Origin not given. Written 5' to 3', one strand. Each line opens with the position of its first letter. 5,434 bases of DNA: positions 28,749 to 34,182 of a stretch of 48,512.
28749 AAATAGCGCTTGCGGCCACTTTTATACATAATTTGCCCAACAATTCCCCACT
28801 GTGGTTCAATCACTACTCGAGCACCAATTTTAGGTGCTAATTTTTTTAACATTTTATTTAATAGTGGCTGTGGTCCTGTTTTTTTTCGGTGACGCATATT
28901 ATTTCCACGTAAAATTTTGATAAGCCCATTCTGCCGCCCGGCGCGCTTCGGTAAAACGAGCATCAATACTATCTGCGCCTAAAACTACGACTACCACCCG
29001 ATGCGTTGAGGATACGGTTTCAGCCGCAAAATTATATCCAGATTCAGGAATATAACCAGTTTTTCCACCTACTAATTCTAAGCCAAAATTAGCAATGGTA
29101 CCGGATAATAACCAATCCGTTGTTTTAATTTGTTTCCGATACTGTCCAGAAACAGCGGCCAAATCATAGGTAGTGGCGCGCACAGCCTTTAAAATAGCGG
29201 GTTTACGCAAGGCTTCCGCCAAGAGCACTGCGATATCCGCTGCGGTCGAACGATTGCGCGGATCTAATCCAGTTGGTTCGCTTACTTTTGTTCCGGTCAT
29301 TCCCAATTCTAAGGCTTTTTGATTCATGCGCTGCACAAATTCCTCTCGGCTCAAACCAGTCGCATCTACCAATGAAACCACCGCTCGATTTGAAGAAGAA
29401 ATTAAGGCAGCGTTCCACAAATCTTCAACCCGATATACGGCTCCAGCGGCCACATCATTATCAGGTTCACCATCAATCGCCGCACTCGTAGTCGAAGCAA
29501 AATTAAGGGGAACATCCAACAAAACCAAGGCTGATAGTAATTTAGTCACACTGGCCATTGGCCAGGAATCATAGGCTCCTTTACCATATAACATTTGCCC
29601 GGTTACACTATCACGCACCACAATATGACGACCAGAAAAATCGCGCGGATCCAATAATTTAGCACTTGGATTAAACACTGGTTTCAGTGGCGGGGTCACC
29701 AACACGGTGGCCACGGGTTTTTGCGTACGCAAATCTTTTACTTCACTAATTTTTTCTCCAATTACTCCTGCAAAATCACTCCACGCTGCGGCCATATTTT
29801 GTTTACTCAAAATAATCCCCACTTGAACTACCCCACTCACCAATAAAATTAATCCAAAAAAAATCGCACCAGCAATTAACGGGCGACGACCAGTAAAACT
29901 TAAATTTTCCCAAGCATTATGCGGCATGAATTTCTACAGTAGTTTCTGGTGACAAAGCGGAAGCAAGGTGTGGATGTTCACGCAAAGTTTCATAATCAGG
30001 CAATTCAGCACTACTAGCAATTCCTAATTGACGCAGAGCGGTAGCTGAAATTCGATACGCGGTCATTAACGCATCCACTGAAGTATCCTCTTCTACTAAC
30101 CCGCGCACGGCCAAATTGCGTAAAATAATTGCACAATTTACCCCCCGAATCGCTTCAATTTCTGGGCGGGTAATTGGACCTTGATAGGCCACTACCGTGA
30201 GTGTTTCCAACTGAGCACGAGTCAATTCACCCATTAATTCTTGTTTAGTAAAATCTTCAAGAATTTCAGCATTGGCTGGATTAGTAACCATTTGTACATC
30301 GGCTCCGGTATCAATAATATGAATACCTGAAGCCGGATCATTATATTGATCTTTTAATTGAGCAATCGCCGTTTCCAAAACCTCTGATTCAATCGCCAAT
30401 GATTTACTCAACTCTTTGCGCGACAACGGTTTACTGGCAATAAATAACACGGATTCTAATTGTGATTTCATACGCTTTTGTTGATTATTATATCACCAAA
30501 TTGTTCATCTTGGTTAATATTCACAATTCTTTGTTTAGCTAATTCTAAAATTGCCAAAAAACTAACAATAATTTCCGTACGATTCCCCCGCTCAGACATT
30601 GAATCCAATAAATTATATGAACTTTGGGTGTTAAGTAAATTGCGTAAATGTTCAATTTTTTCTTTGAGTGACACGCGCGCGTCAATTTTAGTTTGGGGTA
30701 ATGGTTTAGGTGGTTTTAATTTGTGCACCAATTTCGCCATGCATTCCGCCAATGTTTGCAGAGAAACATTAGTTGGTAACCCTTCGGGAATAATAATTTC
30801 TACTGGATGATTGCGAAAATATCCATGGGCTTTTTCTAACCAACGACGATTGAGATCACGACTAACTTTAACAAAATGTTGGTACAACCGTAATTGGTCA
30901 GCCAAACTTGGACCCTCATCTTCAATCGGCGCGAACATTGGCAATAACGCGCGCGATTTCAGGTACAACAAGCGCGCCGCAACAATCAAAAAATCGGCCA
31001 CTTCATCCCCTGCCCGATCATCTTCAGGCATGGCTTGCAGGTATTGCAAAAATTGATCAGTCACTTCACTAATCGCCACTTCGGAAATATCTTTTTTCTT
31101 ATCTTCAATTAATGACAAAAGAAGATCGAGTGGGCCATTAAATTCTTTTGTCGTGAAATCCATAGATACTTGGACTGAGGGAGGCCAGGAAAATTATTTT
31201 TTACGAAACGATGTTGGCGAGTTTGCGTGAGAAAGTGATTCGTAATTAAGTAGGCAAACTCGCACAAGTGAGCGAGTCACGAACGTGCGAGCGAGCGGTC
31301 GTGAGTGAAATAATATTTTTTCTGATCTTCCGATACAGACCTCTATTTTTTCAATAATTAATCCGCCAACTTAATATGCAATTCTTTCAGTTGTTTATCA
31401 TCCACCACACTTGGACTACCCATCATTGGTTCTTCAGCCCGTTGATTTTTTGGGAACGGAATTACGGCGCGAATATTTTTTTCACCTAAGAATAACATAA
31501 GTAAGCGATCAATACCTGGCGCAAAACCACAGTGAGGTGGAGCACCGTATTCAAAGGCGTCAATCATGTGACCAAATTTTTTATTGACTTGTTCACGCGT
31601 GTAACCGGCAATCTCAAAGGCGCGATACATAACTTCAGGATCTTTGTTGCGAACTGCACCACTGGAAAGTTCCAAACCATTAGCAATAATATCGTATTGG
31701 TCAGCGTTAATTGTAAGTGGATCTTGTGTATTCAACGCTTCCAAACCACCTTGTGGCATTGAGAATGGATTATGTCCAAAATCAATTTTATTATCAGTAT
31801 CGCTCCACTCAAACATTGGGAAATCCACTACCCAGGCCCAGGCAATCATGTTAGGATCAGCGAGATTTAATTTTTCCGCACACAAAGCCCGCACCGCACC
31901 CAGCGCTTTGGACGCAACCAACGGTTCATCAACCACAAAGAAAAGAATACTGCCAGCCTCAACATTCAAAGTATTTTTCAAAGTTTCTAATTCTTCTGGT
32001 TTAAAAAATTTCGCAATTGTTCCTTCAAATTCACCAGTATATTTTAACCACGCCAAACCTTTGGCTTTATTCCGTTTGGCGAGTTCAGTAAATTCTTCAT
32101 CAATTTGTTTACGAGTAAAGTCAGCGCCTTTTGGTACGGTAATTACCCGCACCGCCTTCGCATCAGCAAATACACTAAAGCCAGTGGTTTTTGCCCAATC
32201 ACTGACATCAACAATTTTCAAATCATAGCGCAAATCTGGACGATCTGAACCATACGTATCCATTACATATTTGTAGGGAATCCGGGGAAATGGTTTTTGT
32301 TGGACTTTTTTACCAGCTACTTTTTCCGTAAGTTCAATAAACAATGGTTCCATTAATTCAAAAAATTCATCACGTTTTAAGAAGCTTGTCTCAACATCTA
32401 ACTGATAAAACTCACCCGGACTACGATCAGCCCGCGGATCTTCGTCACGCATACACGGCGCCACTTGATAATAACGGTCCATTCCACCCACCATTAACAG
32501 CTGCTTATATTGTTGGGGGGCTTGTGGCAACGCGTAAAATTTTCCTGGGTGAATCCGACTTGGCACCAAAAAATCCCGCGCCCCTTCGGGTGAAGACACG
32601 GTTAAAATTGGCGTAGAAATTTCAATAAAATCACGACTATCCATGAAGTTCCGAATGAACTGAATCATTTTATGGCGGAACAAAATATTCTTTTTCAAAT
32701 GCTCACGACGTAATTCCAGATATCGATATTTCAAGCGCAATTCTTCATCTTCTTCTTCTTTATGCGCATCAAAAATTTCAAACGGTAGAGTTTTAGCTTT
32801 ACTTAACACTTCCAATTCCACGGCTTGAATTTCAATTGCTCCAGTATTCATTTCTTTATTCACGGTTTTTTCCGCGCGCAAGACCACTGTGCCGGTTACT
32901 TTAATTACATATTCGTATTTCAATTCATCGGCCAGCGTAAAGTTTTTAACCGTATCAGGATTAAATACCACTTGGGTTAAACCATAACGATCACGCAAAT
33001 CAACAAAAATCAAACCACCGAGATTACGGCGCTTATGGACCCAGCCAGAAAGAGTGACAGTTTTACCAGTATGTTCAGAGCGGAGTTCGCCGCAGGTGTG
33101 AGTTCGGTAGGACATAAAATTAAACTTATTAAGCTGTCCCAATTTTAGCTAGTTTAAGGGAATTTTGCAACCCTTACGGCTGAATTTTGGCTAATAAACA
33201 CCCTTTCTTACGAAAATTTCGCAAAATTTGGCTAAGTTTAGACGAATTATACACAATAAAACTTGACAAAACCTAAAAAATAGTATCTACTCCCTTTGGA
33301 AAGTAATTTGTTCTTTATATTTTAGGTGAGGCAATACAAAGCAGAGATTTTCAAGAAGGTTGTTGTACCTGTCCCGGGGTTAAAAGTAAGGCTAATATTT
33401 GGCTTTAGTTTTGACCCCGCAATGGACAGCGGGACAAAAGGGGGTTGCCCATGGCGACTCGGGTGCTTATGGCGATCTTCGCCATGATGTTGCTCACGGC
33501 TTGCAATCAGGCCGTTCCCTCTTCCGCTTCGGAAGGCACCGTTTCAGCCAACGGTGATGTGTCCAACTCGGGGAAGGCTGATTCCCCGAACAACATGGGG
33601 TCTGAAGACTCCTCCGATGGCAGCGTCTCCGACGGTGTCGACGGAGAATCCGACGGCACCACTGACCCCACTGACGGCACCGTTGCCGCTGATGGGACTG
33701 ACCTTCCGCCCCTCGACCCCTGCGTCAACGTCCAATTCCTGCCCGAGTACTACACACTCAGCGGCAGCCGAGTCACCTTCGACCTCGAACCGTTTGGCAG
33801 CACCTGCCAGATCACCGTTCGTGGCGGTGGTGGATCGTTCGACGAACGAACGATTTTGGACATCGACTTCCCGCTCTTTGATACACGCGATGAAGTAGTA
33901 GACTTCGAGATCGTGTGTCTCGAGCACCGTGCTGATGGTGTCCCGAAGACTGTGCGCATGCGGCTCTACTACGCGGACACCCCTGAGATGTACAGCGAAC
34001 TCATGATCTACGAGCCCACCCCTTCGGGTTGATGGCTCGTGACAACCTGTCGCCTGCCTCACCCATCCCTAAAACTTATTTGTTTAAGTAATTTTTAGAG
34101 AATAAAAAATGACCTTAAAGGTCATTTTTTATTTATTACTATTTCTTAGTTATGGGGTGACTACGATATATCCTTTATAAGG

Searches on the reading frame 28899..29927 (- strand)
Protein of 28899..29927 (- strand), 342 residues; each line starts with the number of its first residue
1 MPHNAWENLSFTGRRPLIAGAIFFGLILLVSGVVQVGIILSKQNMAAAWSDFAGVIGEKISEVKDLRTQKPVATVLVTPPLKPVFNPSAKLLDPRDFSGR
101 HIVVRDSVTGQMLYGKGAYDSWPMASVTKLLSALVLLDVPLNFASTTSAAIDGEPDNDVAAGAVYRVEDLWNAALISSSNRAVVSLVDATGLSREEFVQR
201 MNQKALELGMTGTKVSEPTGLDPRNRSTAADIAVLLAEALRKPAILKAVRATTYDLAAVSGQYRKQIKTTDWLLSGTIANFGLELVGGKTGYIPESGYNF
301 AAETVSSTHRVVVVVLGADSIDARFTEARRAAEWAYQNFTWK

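Call 44: search_protein_families(library=pfam, proteins=[window:28899-29927:-], max_evalue=0.001)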
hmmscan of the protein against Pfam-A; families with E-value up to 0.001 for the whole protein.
window:28899-29927:- (342 aa): 2 families
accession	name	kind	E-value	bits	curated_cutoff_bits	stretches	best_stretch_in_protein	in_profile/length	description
PF00768.25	Peptidase_S11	-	8.5e-36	124.1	27.6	1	96-319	9-238/239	D-alanyl-D-alanine carboxypeptidase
PF13354.11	Beta-lactamase2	-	1.5e-06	28.1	22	1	102-247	2-153/214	Beta-lactamase enzyme family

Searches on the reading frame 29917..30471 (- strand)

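Call 44: search_protein_families(library=pfam, proteins=[window:29917-30471:-], max_evalue=0.001)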
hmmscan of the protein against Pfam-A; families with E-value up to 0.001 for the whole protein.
window:29917-30471:- (184 aa): 1 family
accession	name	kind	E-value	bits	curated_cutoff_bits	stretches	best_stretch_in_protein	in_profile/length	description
PF04079.22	SMC_ScpB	-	3.8e-38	131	27.4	1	4-159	2-159/160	Segregation and condensation complex subunit ScpB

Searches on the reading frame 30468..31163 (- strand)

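Call 9: search_protein_families(library=pfam, proteins=[window:30468-31163:-], max_evalue=0.01)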
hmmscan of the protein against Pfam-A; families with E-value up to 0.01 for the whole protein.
window:30468-31163:- (231 aa): 3 families
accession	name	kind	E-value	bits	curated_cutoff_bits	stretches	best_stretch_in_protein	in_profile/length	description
PF02616.19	SMC_ScpA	-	1.1e-22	81.6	24.6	1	18-228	1-230/232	Segregation and condensation protein ScpA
PF04824.21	Rad21_Rec8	-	0.00024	20.8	22.7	1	202-228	24-50/55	Conserved region of Rad21 / Rec8 like protein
PF09155.15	DUF1940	-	0.0072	16.8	25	0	157-228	54-124/143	Domain of unknown function (DUF1940)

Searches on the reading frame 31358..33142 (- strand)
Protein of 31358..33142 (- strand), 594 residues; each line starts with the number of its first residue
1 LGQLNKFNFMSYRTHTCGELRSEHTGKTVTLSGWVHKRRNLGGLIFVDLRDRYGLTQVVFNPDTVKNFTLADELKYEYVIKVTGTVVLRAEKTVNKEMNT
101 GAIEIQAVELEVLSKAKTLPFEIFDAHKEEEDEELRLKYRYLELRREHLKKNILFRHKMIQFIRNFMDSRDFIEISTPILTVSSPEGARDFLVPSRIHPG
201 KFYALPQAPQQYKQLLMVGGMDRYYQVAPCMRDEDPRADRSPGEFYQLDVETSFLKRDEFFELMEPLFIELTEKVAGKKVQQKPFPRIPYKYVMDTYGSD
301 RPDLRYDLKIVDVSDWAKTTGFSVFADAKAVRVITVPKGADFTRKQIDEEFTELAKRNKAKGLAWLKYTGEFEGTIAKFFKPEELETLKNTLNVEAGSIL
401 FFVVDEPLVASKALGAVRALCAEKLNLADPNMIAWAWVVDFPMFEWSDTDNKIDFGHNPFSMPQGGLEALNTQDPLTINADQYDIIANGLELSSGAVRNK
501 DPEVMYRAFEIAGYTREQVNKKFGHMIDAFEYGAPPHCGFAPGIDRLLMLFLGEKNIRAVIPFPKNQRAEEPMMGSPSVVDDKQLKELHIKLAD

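Call 9: search_protein_families(library=pfam, proteins=[window:31358-33142:-], max_evalue=0.01)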
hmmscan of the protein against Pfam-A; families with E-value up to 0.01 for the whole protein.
window:31358-33142:- (594 aa): 3 families
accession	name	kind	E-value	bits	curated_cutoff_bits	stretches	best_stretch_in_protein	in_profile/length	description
PF00152.25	tRNA-synt_2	-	1.3e-107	359.9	25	1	132-567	1-308/308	tRNA synthetases class II (D, K and N)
PF02938.19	GAD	-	1.2e-18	67.6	23.4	1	326-414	6-95/95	GAD domain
PF01336.31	tRNA_anti-codon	-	2.5e-16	59.8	27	1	29-113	1-75/75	OB-fold nucleic acid binding domain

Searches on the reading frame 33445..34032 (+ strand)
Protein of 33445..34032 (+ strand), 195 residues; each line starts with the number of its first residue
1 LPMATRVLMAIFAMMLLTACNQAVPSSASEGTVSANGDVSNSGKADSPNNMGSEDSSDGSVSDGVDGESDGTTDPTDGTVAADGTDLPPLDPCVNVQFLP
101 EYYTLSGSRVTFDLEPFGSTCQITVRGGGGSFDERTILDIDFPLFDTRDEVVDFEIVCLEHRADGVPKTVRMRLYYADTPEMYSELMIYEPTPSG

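Call 9: search_protein_families(library=pfam, proteins=[window:33445-34032:+], max_evalue=0.01)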
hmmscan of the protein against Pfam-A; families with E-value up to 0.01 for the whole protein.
window:33445-34032:+ (195 aa): 0 families

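Call 80: search_protein_families(library=ncbifam, proteins=[window:33445-34032:+], max_evalue=0.1)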
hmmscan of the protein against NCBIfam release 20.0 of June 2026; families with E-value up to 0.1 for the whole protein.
window:33445-34032:+ (195 aa): 2 families
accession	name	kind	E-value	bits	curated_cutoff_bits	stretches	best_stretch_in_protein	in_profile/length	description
NF040528.1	SP_0198_lipo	equivalog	0.011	15.7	100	1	7-77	6-74/144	SP_0198 family lipoprotein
NF053819.1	EF0750_LPXTG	subfamily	0.068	13.7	47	1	8-59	6-59/105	EF2685/EF0750 family sortase-dependent surface protein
